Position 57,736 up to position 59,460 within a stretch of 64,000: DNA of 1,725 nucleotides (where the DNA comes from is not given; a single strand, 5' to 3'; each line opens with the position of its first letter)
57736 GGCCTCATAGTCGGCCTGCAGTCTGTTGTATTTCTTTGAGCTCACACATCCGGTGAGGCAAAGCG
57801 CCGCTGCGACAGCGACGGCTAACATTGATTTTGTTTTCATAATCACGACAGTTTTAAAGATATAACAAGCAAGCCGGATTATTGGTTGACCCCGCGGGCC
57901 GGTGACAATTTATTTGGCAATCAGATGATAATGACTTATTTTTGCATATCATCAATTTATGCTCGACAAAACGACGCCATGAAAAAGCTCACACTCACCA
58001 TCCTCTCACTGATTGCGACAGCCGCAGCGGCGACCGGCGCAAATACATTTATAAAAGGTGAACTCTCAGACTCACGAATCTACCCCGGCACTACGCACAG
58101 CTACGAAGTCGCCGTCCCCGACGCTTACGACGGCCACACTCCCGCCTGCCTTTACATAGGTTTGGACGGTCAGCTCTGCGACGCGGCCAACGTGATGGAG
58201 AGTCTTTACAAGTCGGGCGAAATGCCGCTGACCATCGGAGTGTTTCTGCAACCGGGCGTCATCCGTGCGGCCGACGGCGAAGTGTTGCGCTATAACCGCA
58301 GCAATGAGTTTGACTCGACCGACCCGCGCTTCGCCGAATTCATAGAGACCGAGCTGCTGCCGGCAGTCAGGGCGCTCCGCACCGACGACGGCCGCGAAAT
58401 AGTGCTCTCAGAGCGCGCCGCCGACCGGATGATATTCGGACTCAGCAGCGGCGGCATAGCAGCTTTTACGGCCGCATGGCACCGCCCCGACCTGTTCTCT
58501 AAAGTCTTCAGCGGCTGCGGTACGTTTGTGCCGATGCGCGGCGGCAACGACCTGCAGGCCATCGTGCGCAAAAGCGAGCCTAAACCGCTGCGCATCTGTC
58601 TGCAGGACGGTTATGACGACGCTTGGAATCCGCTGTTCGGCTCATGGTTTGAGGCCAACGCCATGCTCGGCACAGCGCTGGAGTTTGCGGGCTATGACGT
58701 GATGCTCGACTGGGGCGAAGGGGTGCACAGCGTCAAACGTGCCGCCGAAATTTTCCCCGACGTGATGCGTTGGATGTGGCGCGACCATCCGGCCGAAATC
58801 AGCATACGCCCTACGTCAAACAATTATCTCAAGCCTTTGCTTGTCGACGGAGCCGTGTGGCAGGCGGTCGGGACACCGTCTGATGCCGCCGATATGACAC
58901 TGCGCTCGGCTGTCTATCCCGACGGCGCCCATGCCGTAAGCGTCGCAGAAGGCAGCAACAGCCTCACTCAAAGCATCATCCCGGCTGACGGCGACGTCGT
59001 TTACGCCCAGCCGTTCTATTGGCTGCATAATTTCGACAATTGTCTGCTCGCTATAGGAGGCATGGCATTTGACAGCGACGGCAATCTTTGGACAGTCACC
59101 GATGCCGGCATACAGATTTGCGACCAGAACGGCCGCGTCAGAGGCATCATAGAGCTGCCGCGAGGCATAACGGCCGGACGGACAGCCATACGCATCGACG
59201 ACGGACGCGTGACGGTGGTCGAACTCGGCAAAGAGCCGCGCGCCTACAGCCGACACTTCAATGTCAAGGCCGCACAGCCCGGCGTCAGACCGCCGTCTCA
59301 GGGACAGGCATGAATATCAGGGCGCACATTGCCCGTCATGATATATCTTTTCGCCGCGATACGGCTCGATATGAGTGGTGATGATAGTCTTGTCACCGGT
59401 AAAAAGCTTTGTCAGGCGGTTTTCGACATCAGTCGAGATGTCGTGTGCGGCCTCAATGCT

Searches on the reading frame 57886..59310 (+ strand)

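Call 56: search_protein_families(library=pfam, proteins=[window:57886-59310:+], max_evalue=0.00001)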
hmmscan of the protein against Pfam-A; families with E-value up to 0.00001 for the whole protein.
window:57886-59310:+ (475 aa): 1 family
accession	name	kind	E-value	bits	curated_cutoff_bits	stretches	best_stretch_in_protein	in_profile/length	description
PF00756.26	Esterase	-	4.3e-10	40.2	22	1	74-263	11-159/251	Putative esterase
